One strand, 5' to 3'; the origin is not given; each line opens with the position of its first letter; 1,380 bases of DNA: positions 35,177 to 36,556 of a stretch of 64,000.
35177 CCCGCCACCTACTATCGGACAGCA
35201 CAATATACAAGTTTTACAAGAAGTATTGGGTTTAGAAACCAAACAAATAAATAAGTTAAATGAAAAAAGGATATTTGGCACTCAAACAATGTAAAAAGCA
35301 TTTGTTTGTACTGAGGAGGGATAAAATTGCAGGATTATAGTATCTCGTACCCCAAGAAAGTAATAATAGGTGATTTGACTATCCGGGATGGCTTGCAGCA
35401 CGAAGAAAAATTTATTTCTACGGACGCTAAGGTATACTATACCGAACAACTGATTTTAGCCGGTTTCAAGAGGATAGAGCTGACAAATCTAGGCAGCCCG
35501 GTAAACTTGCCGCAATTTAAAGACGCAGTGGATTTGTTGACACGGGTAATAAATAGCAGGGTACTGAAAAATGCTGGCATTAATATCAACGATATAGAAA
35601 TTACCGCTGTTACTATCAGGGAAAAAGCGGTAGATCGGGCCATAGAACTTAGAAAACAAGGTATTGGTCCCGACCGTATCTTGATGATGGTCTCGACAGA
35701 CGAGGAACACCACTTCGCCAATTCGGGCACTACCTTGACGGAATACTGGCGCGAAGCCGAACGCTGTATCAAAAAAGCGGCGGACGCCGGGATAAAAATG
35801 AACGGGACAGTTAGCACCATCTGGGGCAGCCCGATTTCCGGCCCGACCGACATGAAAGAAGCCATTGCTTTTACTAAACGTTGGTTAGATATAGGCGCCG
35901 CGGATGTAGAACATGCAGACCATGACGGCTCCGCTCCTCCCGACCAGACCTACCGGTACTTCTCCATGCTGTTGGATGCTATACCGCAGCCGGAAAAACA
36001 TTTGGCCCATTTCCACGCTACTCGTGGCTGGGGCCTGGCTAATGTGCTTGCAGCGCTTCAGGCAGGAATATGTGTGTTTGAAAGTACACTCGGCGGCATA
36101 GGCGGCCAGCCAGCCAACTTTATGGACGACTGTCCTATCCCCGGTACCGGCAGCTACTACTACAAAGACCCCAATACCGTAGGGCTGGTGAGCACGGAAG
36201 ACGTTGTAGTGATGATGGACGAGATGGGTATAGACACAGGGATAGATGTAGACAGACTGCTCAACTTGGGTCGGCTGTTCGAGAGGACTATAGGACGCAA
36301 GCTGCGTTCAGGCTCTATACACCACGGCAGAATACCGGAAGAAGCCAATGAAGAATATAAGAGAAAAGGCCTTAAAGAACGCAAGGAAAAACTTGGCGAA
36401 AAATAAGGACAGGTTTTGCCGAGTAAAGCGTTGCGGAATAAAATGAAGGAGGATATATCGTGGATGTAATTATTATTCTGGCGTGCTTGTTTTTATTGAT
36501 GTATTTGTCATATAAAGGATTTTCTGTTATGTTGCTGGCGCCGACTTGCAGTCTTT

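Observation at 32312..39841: Sigma-54-dependent operon combining aconitase X, a family III CoA-transferase, an HMG-CoA-lyase-like enzyme, a GntP-like carrier and a cupin: a candidate uncharacterised organic-acid catabolic pathway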

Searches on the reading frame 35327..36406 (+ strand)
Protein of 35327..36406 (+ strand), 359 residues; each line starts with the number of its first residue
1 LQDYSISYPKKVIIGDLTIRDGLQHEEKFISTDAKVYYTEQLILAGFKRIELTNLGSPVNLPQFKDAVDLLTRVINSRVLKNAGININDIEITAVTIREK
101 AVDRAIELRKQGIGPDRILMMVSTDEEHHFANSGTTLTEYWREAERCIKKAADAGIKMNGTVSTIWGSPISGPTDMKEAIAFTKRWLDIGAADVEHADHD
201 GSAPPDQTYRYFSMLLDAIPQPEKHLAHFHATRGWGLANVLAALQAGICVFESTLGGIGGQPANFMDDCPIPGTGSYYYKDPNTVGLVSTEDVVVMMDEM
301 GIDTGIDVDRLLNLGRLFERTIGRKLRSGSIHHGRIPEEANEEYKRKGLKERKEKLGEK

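Call 3: search_protein_families(library=pfam, proteins=[window:35327-36406:+])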
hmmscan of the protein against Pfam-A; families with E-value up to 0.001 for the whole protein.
window:35327-36406:+ (359 aa): 1 family
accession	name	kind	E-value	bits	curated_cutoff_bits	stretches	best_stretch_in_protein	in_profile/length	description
PF00682.25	HMGL-like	-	5.9e-30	105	29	1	12-316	2-258/260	HMGL-like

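Call 4: search_protein_families(library=ncbifam, proteins=[window:35327-36406:+])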
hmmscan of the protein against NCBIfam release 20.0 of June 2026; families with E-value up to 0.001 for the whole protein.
window:35327-36406:+ (359 aa): 14 families
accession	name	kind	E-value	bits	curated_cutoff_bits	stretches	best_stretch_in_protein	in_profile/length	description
NF004283.0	PRK05692.1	subfamily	9.9e-49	166.1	246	1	7-329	2-291/300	hydroxymethylglutaryl-CoA lyase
TIGR02146.1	LysS_fung_arch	equivalog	3.5e-13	49.5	413.55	1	16-260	3-221/344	homocitrate synthase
NF002085.0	PRK00915.1-2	subfamily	6e-13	48.4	517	1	6-260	8-235/504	2-isopropylmalate synthase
TIGR02660.1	nifV_homocitr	equivalog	1.7e-09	37.5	462.9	1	11-261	1-224/365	homocitrate synthase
NF002087.0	PRK00915.1-4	equivalog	3.4e-09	35.8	729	1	10-263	5-239/516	2-isopropylmalate synthase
NF002086.0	PRK00915.1-3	equivalog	7.3e-09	34.6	532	1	9-262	4-238/516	2-isopropylmalate synthase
TIGR02090.1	LEU1_arch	subfamily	1.3e-08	34.4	484.75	1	13-264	2-226/363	isopropylmalate/citramalate/homocitrate synthases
NF006049.0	PRK08195.1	subfamily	1.4e-08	34.1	229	1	180-317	151-265/344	4-hyroxy-2-oxovalerate/4-hydroxy-2-oxopentanoic acid aldolase,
NF002084.0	PRK00915.1-1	equivalog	1.4e-08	33.8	748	1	10-264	3-238/523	2-isopropylmalate synthase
TIGR00973.1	leuA_bact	equivalog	4e-08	32.2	598.7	1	11-264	1-235/494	2-isopropylmalate synthase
TIGR03217.1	4OH_2_O_val_ald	equivalog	1.9e-06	27.3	286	0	184-263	150-229/334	4-hydroxy-2-oxovalerate aldolase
NF002088.0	PRK00915.1-5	equivalog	2.3e-06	26.4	697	1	10-263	2-236/514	2-isopropylmalate synthase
NF008984.0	PRK12330.1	equivalog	3.1e-05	23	827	0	142-256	125-235/500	methylmalonyl-CoA carboxytransferase subunit 5S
NF010643.0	PRK14040.1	subfamily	0.00016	20.3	892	0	142-255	126-233/595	oxaloacetate decarboxylase subunit alpha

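Call 34: search_solved_structures(query=window:35327-36406:+, show_alignments=2, max_evalue=0.00001)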
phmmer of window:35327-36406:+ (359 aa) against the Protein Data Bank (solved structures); distinct sequences matched with E-value up to 0.00001: 10.
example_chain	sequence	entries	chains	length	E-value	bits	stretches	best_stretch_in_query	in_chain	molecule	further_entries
6nds_A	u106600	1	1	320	1e-34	123.5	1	9-328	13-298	3-hydroxy-3-methylglutaryl-CoA lyase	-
1ydo_A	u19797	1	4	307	1.5e-32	116.4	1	7-331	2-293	HMG-CoA Lyase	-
1ydn_A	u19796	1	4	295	6.2e-27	98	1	12-325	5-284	HYDROXYMETHYLGLUTARYL-COA LYASE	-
2cw6_A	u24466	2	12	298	8.2e-26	94.3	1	8-328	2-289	Hydroxymethylglutaryl-CoA lyase, mitochondrial | Hydroxymethylglutaryl-CoA lyase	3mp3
3mp4_A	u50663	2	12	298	5.5e-25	91.6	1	8-328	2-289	Hydroxymethylglutaryl-CoA lyase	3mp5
2ftp_A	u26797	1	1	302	1.4e-20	77.1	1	7-325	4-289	hydroxymethylglutaryl-CoA lyase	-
6ktq_A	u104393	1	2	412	8.3e-11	44.9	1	11-261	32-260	Homocitrate synthase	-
3eeg_A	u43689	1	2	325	5.4e-06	29.1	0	8-264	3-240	2-isopropylmalate synthase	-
3rmj_A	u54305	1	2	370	6.6e-06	28.8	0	187-264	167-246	2-isopropylmalate synthase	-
3ivs_A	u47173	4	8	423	9.5e-06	28.3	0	168-260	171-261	Homocitrate synthase, mitochondrial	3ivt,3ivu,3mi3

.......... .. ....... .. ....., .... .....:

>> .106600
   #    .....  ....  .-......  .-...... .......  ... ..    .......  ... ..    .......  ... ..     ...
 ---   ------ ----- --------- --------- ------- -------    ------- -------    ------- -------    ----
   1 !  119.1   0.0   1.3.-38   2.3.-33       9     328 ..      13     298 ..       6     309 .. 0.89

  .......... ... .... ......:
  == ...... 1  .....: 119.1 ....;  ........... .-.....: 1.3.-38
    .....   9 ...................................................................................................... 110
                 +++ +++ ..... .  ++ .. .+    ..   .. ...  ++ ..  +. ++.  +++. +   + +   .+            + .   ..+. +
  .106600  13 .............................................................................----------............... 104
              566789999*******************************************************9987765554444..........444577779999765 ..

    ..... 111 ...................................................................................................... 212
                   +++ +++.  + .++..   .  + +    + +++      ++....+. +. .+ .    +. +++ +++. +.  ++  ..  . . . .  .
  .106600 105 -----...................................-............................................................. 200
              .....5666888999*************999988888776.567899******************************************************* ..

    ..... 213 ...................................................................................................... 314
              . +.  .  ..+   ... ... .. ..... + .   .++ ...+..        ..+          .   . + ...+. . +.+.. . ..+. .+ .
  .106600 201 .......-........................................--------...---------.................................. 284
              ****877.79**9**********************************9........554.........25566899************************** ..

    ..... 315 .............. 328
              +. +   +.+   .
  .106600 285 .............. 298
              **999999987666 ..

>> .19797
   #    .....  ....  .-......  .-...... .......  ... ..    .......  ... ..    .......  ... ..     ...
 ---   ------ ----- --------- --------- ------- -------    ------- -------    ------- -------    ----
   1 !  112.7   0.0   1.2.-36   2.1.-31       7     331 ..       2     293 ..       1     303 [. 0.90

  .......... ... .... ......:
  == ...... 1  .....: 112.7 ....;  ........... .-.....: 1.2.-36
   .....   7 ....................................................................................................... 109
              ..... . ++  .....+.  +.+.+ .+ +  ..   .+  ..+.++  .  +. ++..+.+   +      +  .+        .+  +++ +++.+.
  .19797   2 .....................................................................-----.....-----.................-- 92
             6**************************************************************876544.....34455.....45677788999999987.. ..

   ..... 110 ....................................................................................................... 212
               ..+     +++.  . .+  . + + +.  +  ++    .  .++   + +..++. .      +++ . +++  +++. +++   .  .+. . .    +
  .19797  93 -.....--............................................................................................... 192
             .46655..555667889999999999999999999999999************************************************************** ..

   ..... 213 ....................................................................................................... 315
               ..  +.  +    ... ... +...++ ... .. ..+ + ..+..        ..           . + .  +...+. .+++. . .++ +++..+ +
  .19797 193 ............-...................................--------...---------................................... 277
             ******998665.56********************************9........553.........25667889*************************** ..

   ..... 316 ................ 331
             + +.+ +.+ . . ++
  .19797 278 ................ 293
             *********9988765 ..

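Call 47: find_homologous_proteins(query=window:35327-36406:+, max_evalue=1e-10)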
Query window:35327-36406:+ (359 aa): 5454 proteins with E <= 1e-10 among 8000 candidates; the best 120 are listed.
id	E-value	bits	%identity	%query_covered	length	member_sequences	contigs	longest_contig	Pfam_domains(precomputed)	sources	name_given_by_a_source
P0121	6.6e-241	817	100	100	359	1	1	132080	PF00682.26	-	-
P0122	1.4e-203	694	84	100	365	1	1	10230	PF00682.26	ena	-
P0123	3.8e-203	692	83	99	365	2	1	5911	PF00682.26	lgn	-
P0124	1.5e-199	681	82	99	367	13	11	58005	PF00682.26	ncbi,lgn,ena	-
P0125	5.4e-198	676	79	100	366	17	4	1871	PF00682.26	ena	-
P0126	3.5e-197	673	81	99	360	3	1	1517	PF00682.26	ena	-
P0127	8.0e-196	668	81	99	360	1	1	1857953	PF00682.26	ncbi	ncbi:MAG: pyruvate carboxyltransferase [Negativicutes bacterium]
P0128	9.5e-196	668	80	99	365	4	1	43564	PF00682.26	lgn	-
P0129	1.5e-195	667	81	98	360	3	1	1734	PF00682.26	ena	-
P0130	2.1e-195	667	81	98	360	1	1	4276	PF00682.26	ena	-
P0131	1.1e-194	665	80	98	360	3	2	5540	PF00682.26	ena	-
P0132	1.1e-194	665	78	99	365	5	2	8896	PF00682.26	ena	-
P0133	1.3e-194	664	80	98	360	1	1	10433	PF00682.26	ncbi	-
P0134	1.3e-194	664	80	98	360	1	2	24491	PF00682.26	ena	-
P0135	1.3e-194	664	80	98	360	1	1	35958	PF00682.26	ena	-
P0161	2.9e-184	630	77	99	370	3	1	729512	PF00682.26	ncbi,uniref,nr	ncbi:beta/alpha barrel domain-containing protein [Dethiobacter alkaliphilus]|uniref:pyruvate carboxy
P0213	2.1e-175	601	73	99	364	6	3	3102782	PF00682.26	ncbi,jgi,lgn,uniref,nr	ncbi:Hydroxymethylglutaryl-CoA lyase YngG [Koleobacter methoxysyntrophicus]|uniref:Hydroxymethylglut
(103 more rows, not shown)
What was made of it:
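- Relatives 65-84% identical are abundant in anaerobes (call 47), in these contexts: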

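Call 48: find_encoding_contigs(protein=P0161, flank=9000, max_places=1)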
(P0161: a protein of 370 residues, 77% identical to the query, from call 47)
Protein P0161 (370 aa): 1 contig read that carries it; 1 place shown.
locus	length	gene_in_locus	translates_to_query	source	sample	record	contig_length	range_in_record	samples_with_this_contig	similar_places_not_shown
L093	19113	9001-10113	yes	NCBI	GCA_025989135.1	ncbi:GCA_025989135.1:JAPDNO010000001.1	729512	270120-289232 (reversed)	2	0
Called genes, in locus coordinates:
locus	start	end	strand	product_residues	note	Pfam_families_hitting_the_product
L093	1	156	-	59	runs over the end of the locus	-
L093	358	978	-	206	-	PF12654:DUF3786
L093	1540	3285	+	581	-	PF00989:PAS, PF08448:PAS_4, PF13426:PAS_9, PF00989:PAS, PF08448:PAS_4, PF13426:PAS_9, PF00158:Sigma54_activat, PF14532:Sigma54_activ_2, +4 more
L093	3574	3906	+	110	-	-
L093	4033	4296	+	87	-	PF27382:AF_0970 (weak)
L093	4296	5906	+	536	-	PF00474:SSF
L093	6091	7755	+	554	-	PF00501:AMP-binding, PF13193:AMP-binding_C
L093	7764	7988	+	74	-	-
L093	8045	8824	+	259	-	PF00378:ECH_1, PF16113:ECH_2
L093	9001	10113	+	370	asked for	PF00682:HMGL-like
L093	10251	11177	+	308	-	PF00682:HMGL-like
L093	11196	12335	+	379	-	PF02771:Acyl-CoA_dh_N, PF02770:Acyl-CoA_dh_M, PF00441:Acyl-CoA_dh_1, PF08028:Acyl-CoA_dh_2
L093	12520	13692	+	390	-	PF01996:F420_ligase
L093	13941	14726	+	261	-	PF06500:FrsA-like, PF02129:Peptidase_S15 (weak), PF20434:BD-FAE, PF00561:Abhydrolase_1, PF12146:Hydrolase_4, PF12697:Abhydrolase_6 (weak), PF00326:Peptidase_S9, PF12146:Hydrolase_4 (weak), +2 more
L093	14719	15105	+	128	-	PF22636:FlK, PF03061:4HBT (faint)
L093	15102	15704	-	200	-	-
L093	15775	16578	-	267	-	PF01113:DapB_N, PF05173:DapB_C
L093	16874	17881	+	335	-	PF00044:Gp_dh_N, PF02800:Gp_dh_C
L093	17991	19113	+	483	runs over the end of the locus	PF02878:PGM_PMM_I, PF02879:PGM_PMM_II, PF02880:PGM_PMM_III, PF00408:PGM_PMM_IV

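Call 49: find_encoding_contigs(protein=P0213, flank=9000, max_places=1)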
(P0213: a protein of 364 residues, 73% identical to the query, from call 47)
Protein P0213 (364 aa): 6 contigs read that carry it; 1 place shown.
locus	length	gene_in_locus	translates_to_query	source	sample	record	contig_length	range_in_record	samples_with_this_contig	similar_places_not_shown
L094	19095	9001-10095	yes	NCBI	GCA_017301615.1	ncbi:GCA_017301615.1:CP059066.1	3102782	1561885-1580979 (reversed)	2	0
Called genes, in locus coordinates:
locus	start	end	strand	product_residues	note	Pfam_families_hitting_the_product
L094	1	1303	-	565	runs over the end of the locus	PF07905:PucR, PF17853:GGDEF_2, PF13556:HTH_30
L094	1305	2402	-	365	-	PF04389:Peptidase_M28, PF01546:Peptidase_M20, PF05343:Peptidase_M42 (weak), PF07687:M20_dimer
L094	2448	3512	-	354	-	PF26233:NicX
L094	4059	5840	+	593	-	PF00571:CBS, PF00989:PAS (weak), PF08448:PAS_4 (weak), PF13188:PAS_8 (weak), PF00158:Sigma54_activat, PF14532:Sigma54_activ_2, PF25601:AAA_lid_14, PF02954:HTH_8, +2 more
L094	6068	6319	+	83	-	-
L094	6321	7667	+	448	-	PF01970:TctA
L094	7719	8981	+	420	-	PF00368:HMG-CoA_red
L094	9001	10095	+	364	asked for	PF00682:HMGL-like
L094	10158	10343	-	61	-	-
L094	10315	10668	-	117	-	PF01909:NTP_transf_2, PF18765:Polbeta (weak)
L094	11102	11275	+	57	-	PF07927:HicA_toxin (weak)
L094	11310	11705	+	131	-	PF15919:HicB_lk_antitox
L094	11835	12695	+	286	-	PF03123:CAT_RBD, PF00874:PRD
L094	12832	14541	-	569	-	PF01609:DDE_Tnp_1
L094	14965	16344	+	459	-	PF02378:PTS_EIIC, PF00367:PTS_EIIB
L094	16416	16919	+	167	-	PF00358:PTS_EIIA_1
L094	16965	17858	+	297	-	PF25509:DUF7916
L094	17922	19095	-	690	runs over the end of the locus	PF14742:GDE_N_bis, PF22422:MGH1-like_GH, PF06202:GDE_C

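Call 50: find_encoding_contigs(protein=P0127, flank=9000, max_places=1)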
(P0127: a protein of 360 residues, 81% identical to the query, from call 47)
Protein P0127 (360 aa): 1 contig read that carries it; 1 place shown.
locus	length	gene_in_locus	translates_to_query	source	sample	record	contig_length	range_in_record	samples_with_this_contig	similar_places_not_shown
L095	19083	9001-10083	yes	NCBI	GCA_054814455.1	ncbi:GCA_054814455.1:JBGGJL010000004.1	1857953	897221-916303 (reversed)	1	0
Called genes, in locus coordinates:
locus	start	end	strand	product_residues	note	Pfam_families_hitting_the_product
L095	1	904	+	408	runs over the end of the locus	PF00108:Thiolase_N, PF02803:Thiolase_C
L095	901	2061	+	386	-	PF00108:Thiolase_N, PF02803:Thiolase_C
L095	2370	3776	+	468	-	PF00939:Na_sulph_symp, PF03600:CitMHS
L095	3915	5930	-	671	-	PF00144:Beta-lactamase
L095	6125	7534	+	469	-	PF00989:PAS (faint), PF00158:Sigma54_activat, PF14532:Sigma54_activ_2, PF07728:AAA_5 (weak), PF25601:AAA_lid_14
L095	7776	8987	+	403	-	PF02515:CoA_transf_3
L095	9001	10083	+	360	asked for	PF00682:HMGL-like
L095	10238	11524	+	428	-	PF03553:Na_H_antiporter (weak), PF03600:CitMHS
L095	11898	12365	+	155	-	PF13452:FAS1_DH_region (weak), PF01575:MaoC_dehydratas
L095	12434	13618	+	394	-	PF02515:CoA_transf_3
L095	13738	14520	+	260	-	PF01869:BcrAD_BadFG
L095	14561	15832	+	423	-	PF06050:HGD-D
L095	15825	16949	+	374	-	PF06050:HGD-D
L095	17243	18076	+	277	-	PF00015:MCPsignal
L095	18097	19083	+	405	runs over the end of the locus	PF02746:MR_MLE_N, PF13378:MR_MLE_C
